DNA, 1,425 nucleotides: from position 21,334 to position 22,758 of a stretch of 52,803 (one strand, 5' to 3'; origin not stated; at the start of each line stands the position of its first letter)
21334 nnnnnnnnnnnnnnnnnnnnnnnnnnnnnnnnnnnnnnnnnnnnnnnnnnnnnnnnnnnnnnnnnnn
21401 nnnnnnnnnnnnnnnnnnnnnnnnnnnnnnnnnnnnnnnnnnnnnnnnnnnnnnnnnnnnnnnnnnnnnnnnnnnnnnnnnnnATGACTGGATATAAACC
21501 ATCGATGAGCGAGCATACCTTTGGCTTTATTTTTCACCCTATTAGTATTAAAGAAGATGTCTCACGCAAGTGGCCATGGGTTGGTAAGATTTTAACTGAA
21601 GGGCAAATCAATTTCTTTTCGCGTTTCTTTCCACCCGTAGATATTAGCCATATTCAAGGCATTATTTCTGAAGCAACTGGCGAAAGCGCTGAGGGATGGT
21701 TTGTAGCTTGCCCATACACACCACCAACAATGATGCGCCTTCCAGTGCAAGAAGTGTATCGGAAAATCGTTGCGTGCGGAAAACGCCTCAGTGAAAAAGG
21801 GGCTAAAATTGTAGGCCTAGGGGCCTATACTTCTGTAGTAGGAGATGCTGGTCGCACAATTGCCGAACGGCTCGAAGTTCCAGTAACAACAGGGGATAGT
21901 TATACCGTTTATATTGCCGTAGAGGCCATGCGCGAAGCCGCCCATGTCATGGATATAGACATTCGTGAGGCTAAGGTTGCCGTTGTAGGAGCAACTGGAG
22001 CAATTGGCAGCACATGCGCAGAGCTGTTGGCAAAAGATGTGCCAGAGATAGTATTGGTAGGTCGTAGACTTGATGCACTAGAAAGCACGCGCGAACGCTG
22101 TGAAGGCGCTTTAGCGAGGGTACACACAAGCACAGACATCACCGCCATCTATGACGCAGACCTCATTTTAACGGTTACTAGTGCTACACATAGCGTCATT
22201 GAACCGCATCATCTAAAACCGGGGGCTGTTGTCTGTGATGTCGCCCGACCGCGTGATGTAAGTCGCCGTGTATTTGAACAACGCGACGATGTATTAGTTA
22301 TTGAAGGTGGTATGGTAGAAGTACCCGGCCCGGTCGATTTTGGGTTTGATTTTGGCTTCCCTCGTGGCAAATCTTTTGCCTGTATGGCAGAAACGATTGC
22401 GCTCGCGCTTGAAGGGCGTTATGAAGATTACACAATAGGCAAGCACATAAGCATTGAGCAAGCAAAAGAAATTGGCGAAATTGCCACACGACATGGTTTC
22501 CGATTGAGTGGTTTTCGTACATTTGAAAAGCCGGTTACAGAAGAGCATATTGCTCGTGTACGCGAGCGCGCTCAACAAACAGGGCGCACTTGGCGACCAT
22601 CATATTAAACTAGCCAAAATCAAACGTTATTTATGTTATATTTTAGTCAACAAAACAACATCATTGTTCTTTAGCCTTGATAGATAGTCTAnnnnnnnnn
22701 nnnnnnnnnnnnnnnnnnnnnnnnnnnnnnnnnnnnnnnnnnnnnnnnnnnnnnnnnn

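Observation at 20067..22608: Cyanobacterial-type acyl-ACP reductase homologue translationally coupled to a hexapeptide-repeat protein, with no deformylating oxygenase nearby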

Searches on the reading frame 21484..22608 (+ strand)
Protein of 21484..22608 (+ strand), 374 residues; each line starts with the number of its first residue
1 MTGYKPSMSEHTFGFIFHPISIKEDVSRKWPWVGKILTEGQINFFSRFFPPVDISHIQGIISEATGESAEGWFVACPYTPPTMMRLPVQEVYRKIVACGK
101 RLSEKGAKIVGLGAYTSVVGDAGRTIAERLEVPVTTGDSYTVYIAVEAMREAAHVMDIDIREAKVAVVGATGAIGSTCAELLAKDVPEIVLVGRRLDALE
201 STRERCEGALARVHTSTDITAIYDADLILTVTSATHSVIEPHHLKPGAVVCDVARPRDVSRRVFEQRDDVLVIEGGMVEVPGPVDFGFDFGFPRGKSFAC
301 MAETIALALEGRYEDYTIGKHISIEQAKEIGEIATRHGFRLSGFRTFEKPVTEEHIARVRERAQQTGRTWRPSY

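Call 3: search_protein_families(library=ncbifam, proteins=[window:21484-22608:+], max_evalue=0.01)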
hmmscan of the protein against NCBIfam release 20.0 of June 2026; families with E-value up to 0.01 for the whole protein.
window:21484-22608:+ (374 aa): 36 families (the best 25 are shown)
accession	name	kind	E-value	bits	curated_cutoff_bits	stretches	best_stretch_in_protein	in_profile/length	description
NF053554.1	prodigi_MAP_PigE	equivalog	8.8e-69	232.7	850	1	13-365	2-359/837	prodigiosin MAP biosynthesis aminotransferase PigE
TIGR04058.1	AcACP_reductase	equivalog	7.2e-37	127.5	449.7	1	13-340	2-335/339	long-chain acyl-[acyl-carrier-protein] reductase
TIGR01035.1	hemA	equivalog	2.8e-08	33.1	209.55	1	138-263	157-286/416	glutamyl-tRNA reductase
NF000744.0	PRK00045.1-3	equivalog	3.2e-08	32.9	429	1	142-265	163-298/447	glutamyl-tRNA reductase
TIGR03944.1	dehyd_SbnB_fam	equivalog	1.2e-06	27.8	326.9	1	153-270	123-244/327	2,3-diaminopropionate biosynthesis protein SbnB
NF004521.0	PRK05866.1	equivalog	6.3e-06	25.5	368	1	146-226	24-105/294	SDR family oxidoreductase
NF010789.1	PRK14193.1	equivalog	1.2e-05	24.7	401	1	190-279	167-257/281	bifunctional methylenetetrahydrofolate dehydrogenase/methenyltetrahydrofolate cyclohydrolase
NF006565.0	PRK09072.1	equivalog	2.2e-05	24.1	238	1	159-228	2-70/265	SDR family oxidoreductase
NF004779.0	PRK06125.1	subfamily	3e-05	23.7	261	1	156-211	1-56/259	short-chain dehydrogenase/reductase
NF006379.0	PRK08618.1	equivalog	0.00023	20.6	417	1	160-253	124-221/326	ornithine cyclodeaminase family protein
NF005489.0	PRK07102.1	equivalog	0.00042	20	267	1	164-206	3-45/243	SDR family oxidoreductase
NF005449.0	PRK07041.1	equivalog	0.00048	20.1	257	1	156-237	1-83/240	SDR family oxidoreductase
NF006409.0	PRK08655.1-3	equivalog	0.00067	19.3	310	1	164-255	2-92/290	prephenate dehydrogenase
NF004863.0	PRK06223.1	subfamily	0.00098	18.3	283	1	162-228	3-75/313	malate dehydrogenase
NF005672.0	PRK07454.1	equivalog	0.0012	18.1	234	1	163-222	7-67/241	SDR family oxidoreductase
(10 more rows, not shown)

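Call 4: search_protein_families(library=pfam, proteins=[window:21484-22608:+], max_evalue=0.01)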
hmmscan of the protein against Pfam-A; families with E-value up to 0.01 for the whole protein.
window:21484-22608:+ (374 aa): 5 families
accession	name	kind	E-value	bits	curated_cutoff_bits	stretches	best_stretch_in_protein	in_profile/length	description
PF01488.26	Shikimate_DH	-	1.8e-11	44.7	24.3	1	153-266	4-124/138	Shikimate / quinate 5-dehydrogenase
PF01118.30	Semialdhyde_dh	-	7e-06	26.9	26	1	164-254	1-97/121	Semialdehyde dehydrogenase, NAD binding domain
PF02882.25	THF_DHG_CYH_C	-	9.4e-05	22.2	27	1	153-257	27-111/160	Tetrahydrofolate dehydrogenase/cyclohydrolase, NAD(P)-binding domain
PF02737.24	3HCDH_N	-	9.9e-05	22.8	22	1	164-225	1-61/180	3-hydroxyacyl-CoA dehydrogenase, NAD binding domain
PF00106.31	adh_short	-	0.006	16.5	26.6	0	165-220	3-59/195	short chain dehydrogenase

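Call 5: search_solved_structures(query=window:21484-22608:+, max_evalue=0.001, show_alignments=2)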
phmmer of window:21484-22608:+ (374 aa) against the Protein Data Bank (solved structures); distinct sequences matched with E-value up to 0.001: 7.
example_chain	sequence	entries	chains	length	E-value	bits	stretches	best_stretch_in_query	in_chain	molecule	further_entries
4ppm_A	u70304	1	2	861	1.1e-41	146.7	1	13-354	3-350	Aminotransferase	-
6jzq_A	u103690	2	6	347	1.3e-29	107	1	13-340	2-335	Long-chain acyl-[acyl-carrier-protein] reductase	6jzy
6jzu_A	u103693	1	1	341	1.3e-29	107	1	13-340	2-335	Long-chain acyl-[acyl-carrier-protein] reductase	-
6jzz_A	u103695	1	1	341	3.2e-28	102.4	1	13-340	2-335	Long-chain acyl-[acyl-carrier-protein] reductase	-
9e4x_A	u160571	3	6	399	3.2e-07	33.3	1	106-285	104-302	Amino acid adenylation domain protein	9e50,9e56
9e4s_A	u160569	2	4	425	3.8e-07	33.1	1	106-285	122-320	Amino acid adenylation domain protein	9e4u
3oj0_A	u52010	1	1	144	0.00073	22.3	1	164-261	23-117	Glutamyl-tRNA reductase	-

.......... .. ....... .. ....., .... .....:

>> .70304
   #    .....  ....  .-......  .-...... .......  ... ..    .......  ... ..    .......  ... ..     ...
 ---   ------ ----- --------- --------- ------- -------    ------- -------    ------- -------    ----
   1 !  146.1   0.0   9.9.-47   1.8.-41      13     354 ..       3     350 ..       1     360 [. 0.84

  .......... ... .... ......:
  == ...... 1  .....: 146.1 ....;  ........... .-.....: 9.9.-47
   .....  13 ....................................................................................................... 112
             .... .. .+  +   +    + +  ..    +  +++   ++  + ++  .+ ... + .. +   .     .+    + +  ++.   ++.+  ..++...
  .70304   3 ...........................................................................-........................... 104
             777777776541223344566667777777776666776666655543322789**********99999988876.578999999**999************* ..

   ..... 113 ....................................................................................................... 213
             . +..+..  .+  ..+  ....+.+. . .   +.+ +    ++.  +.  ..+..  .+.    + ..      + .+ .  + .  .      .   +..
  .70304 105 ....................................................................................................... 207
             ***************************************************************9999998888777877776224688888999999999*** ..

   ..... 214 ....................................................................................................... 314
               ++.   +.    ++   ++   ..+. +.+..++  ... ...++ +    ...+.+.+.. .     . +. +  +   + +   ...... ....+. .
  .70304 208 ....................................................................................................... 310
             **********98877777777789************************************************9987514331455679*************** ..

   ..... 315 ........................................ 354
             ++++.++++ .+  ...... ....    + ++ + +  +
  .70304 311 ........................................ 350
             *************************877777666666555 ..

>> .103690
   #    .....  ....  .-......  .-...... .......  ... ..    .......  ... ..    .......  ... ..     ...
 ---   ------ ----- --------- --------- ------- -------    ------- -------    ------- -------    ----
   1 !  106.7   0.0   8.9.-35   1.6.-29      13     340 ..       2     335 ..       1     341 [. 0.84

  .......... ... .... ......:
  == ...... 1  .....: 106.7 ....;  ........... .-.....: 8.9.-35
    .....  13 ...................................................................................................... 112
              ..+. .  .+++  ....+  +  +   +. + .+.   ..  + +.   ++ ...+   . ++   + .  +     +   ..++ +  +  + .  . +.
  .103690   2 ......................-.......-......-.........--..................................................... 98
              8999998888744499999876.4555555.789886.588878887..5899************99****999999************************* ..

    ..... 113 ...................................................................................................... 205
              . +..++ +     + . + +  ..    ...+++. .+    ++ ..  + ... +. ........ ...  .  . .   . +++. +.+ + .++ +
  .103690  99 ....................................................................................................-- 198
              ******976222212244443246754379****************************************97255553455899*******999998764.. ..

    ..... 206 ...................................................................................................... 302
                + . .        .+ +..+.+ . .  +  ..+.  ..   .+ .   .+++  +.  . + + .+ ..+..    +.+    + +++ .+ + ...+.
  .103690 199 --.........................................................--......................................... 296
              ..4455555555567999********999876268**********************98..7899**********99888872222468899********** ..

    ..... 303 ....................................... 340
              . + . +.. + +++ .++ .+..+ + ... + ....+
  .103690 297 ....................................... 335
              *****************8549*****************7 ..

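Call 7: find_homologous_proteins(query=window:21484-22608:+, max_evalue=1e-10)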
Query window:21484-22608:+ (374 aa): 7966 proteins with E <= 1e-10 among 8000 candidates; the best 120 are listed.
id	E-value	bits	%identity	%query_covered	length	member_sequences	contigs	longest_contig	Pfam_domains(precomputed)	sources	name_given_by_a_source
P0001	2.6e-249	845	100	100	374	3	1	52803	PF01118.31,PF01488.27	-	-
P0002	4.0e-208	709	83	100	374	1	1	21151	PF01488.27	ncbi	-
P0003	1.1e-200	685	80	100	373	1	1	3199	PF02423.22,PF01488.27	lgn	-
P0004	3.0e-186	637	77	98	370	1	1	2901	PF01488.27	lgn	-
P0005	5.1e-180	617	74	98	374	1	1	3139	PF01118.31,PF01488.27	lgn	-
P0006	7.1e-180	616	74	98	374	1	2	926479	PF01118.31,PF01488.27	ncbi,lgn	-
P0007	2.0e-179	615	74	98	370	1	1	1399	PF01118.31,PF01488.27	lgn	-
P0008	2.6e-179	614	74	98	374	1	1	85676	PF01118.31,PF01488.27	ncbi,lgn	-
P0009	3.2e-179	614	74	98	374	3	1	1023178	PF01118.31,PF01488.27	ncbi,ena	-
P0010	1.7e-178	612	74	97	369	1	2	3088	PF02882.26,PF01488.27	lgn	-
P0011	2.4e-178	611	73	98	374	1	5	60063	PF02423.22,PF01118.31,PF01488.27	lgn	-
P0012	2.9e-178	611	73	98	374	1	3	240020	PF01118.31,PF01488.27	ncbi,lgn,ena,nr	ncbi:MAG: shikimate dehydrogenase [Anaerolineae bacterium]|nr:shikimate dehydrogenase [Anaerolineae 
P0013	8.0e-178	610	73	98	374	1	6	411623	PF02423.22,PF01118.31,PF01488.27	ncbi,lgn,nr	ncbi:MAG: shikimate 5-dehydrogenase [Chloroflexota bacterium]|nr:shikimate dehydrogenase [Chloroflex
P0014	9.5e-178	609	73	98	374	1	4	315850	PF02423.22,PF01118.31,PF01488.27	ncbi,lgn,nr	ncbi:MAG: shikimate dehydrogenase [Chloroflexi bacterium]|nr:shikimate dehydrogenase [Chloroflexota 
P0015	2.0e-177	608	73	98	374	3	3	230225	PF01488.27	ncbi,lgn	-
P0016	5.6e-177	607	72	97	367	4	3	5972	PF01118.31,PF01488.27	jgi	jgi:predicted amino acid dehydrogenase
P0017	6.0e-177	607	73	98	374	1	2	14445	PF01488.27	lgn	-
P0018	1.4e-175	602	73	98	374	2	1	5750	PF01118.31,PF01488.27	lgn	-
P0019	1.4e-175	602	73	98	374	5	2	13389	PF01488.27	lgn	-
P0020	2.6e-175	601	72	97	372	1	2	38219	PF01488.27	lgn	-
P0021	4.9e-175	600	73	97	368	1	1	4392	PF01118.31,PF01488.27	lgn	-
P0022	8.1e-175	600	72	98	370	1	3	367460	PF01118.31,PF01488.27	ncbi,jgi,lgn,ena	jgi:fatty aldehyde-generating acyl-ACP reductase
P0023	1.1e-173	596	72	97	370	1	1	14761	PF02882.26,PF01118.31,PF01488.27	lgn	-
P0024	1.6e-173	595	73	97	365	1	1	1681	PF01118.31,PF01488.27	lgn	-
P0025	3.5e-173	594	73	94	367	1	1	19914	PF01118.31,PF01488.27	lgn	-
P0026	2.5e-172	591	72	97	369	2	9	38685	PF01118.31,PF01488.27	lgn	-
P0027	2.5e-172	591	72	97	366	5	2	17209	PF01488.27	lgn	-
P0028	6.3e-172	590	73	94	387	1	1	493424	PF01488.27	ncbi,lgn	-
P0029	6.9e-172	590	72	97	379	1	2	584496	PF01118.31,PF01488.27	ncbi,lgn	ncbi:MAG: hypothetical protein RLP44_21285 [Aggregatilineales bacterium]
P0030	8.9e-172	590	72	93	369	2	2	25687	PF01488.27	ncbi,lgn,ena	-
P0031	1.0e-171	589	72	98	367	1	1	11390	PF01118.31,PF01488.27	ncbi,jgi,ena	jgi:predicted amino acid dehydrogenase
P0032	2.1e-171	588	71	97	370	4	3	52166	PF02882.26,PF01118.31,PF00106.32,PF01488.27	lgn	-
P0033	3.2e-171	588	72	97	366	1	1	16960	PF01118.31,PF01488.27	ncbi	ncbi:MAG: polysaccharide biosynthesis protein [Phototrophicales bacterium]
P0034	4.4e-171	587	72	96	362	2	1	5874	PF01118.31,PF01488.27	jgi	-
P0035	4.9e-171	587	70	99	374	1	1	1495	PF01488.27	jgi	-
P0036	5.8e-171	587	71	97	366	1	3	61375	PF01118.31,PF01488.27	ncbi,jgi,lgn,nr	ncbi:MAG: shikimate dehydrogenase [Phototrophicales bacterium]|nr:MAG: shikimate dehydrogenase [Phot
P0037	8.5e-171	586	71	97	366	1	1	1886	PF01118.31,PF01488.27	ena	-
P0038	1.1e-170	586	70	97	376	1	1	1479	PF01488.27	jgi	jgi:predicted amino acid dehydrogenase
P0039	1.3e-170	586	70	98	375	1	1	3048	PF01118.31,PF01488.27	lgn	-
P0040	1.4e-170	586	71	98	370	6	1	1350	PF01488.27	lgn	-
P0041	1.5e-170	586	72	97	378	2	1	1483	PF01118.31,PF01488.27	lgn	-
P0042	1.8e-170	585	71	98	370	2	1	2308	PF01488.27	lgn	-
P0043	2.0e-170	585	72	97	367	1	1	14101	PF01118.31,PF01488.27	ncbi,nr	ncbi:MAG: shikimate dehydrogenase [Anaerolineae bacterium]|nr:shikimate dehydrogenase [Anaerolineae 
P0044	2.2e-170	585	71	97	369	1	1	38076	PF02882.26,PF01118.31,PF01488.27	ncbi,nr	ncbi:MAG: shikimate dehydrogenase [Anaerolineae bacterium]|nr:shikimate dehydrogenase [Anaerolineae 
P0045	2.5e-170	585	72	98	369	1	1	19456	PF01118.31,PF00106.32,PF01488.27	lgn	-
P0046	3.5e-170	584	73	91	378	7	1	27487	PF01118.31,PF01488.27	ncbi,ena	-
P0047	4.1e-170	584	70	99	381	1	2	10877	PF01118.31,PF01488.27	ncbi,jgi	jgi:fatty aldehyde-generating acyl-ACP reductase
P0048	4.9e-170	584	73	93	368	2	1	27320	PF01118.31,PF01488.27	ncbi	-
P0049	5.5e-170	584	71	97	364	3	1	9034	PF01488.27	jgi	jgi:predicted amino acid dehydrogenase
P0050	7.0e-170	583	72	97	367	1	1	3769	PF01118.31,PF01488.27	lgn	-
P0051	7.5e-170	583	71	97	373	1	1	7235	PF01488.27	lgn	-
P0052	1.1e-169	583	71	92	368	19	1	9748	PF01488.27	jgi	-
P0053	1.3e-169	582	70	98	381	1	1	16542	PF02882.26,PF01488.27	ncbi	-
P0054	1.4e-169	582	70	97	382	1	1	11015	PF01488.27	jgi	jgi:predicted amino acid dehydrogenase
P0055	1.5e-169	582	72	95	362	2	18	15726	PF01118.31,PF01488.27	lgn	-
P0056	2.3e-169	582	72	96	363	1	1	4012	PF01118.31,PF01488.27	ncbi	-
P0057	2.7e-169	581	71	97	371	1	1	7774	PF02882.26,PF01118.31,PF01488.27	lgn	-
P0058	2.7e-169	581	72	97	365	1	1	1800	PF01118.31,PF00106.32,PF01488.27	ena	-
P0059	3.4e-169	581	71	96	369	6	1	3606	PF01488.27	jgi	jgi:predicted amino acid dehydrogenase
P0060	4.3e-169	581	69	97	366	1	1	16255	PF01118.31,PF01488.27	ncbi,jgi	jgi:fatty aldehyde-generating acyl-ACP reductase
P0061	4.8e-169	581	70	98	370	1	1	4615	PF01118.31,PF01488.27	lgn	-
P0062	5.1e-169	581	70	97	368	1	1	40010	PF01488.27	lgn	-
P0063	5.6e-169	580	72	97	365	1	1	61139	PF01488.27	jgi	-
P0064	7.0e-169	580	73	95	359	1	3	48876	PF01118.31,PF01488.27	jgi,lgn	jgi:predicted amino acid dehydrogenase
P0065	7.2e-169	580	72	96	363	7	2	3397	PF01118.31,PF01488.27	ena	-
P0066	9.1e-169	580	71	97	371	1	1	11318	PF01118.31,PF01488.27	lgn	-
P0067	1.0e-168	580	70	97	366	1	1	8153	PF01118.31,PF01488.27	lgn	-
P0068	1.2e-168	579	71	97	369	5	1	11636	PF01118.31,PF01488.27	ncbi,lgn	-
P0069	1.3e-168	579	70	97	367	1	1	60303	PF01118.31,PF01488.27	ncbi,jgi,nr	ncbi:MAG: shikimate dehydrogenase [Anaerolineae bacterium]|jgi:predicted amino acid dehydrogenase|nr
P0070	1.3e-168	579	71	97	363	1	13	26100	PF02882.26,PF01488.27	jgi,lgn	jgi:fatty aldehyde-generating acyl-ACP reductase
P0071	1.5e-168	579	70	98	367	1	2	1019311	PF01488.27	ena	-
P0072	1.5e-168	579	71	95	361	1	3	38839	PF01118.31,PF01488.27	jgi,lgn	jgi:predicted amino acid dehydrogenase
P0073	1.6e-168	579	72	96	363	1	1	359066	PF01118.31,PF01488.27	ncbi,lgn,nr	ncbi:MAG: shikimate dehydrogenase [Anaerolineae bacterium]|nr:shikimate dehydrogenase [Anaerolineae 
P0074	1.7e-168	579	72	97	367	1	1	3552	PF01118.31,PF01488.27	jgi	jgi:fatty aldehyde-generating acyl-ACP reductase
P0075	1.8e-168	579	70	98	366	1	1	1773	PF01118.31,PF01488.27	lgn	-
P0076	1.8e-168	579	71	96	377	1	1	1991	PF01488.27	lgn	-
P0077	2.0e-168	579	72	93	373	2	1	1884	PF01488.27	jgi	-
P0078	2.3e-168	578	72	96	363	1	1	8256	PF01118.31,PF01488.27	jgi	jgi:fatty aldehyde-generating acyl-ACP reductase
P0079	2.3e-168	578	71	97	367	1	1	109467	PF02423.22,PF01118.31,PF01488.27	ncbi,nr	ncbi:MAG: shikimate dehydrogenase [bacterium]|nr:shikimate dehydrogenase [bacterium]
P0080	2.4e-168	578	68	98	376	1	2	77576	PF01118.31,PF01488.27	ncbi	-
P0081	2.6e-168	578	72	97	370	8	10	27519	PF01118.31,PF01488.27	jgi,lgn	jgi:fatty aldehyde-generating acyl-ACP reductase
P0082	2.7e-168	578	72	97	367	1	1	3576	PF01118.31,PF01488.27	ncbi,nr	ncbi:MAG: shikimate dehydrogenase [Anaerolineae bacterium]|nr:shikimate dehydrogenase [Anaerolineae 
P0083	2.7e-168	578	71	98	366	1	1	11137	PF01488.27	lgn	-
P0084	2.7e-168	578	69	97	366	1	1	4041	PF01118.31,PF01488.27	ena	-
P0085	2.8e-168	578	71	97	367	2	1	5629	PF01118.31,PF01488.27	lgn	-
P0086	3.0e-168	578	71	98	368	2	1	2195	PF08659.17,PF01118.31,PF01488.27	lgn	-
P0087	3.6e-168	578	69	97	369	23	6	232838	PF01488.27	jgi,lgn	jgi:predicted amino acid dehydrogenase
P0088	3.8e-168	578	71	97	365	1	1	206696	PF01488.27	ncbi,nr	ncbi:MAG: shikimate dehydrogenase [Anaerolineae bacterium]|nr:shikimate dehydrogenase [Anaerolineae 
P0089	4.5e-168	577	72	94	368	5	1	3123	PF01118.31,PF01488.27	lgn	-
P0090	4.7e-168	577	71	95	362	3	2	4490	PF01118.31,PF01488.27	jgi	jgi:predicted amino acid dehydrogenase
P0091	4.7e-168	577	72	98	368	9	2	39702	PF01118.31,PF01488.27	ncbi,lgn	-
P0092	5.2e-168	577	70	97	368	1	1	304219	PF01118.31,PF01488.27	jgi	jgi:fatty aldehyde-generating acyl-ACP reductase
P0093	6.6e-168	577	71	98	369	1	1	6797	PF01118.31,PF01488.27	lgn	-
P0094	8.9e-168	576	71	97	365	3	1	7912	PF01488.27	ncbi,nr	ncbi:MAG: shikimate dehydrogenase [Anaerolineae bacterium]|nr:shikimate dehydrogenase [Anaerolineae 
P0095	9.2e-168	576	72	97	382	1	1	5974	PF01488.27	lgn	-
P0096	9.3e-168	576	72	97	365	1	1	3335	PF01488.27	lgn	-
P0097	9.5e-168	576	72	95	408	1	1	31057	PF01488.27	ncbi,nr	ncbi:MAG: shikimate dehydrogenase [Anaerolineae bacterium]|nr:shikimate dehydrogenase [Anaerolineae 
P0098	1.0e-167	576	71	94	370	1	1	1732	PF01488.27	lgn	-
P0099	1.0e-167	576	71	97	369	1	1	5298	PF01118.31,PF01488.27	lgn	-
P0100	1.2e-167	576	70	95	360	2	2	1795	PF01488.27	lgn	-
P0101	1.5e-167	576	70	97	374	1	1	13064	PF01488.27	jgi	-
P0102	1.5e-167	576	72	95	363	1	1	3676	PF01118.31,PF01488.27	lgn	-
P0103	1.8e-167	575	72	97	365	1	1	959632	PF01488.27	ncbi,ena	-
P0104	2.1e-167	575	68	98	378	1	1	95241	PF01118.31,PF01488.27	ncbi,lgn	-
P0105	2.2e-167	575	70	97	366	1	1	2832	PF02882.26,PF01488.27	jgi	jgi:predicted amino acid dehydrogenase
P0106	2.4e-167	575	72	96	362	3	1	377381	PF01118.31,PF01488.27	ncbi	-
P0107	2.4e-167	575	72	96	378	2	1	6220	PF01118.31,PF01488.27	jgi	jgi:fatty aldehyde-generating acyl-ACP reductase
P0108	3.0e-167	575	67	99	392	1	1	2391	PF01488.27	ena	-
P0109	3.1e-167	575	68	98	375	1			PF01118.31,PF01488.27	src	-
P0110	3.3e-167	575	70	97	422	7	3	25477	PF01118.31,PF01488.27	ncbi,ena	-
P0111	4.4e-167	574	70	97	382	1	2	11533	PF01118.31,PF01488.27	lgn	-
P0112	5.4e-167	574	69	98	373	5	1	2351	PF01118.31,PF01488.27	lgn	-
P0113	5.9e-167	574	71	98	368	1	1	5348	PF01118.31,PF01488.27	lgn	-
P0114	6.0e-167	574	70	98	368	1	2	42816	PF01118.31,PF01488.27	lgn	-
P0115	7.4e-167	573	71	95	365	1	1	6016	PF01118.31,PF01488.27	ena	-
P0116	7.7e-167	573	68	98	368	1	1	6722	PF01118.31,PF01488.27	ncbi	-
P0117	7.8e-167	573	69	97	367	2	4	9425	PF01118.31,PF01488.27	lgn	-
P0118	7.9e-167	573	70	98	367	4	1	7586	PF02882.26,PF01118.31,PF01488.27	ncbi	-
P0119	8.7e-167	573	69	99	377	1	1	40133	PF01118.31,PF01488.27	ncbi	ncbi:MAG: shikimate dehydrogenase [Chloroflexota bacterium]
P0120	9.0e-167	573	70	98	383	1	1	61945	PF01118.31,PF01488.27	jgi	jgi:fatty aldehyde-generating acyl-ACP reductase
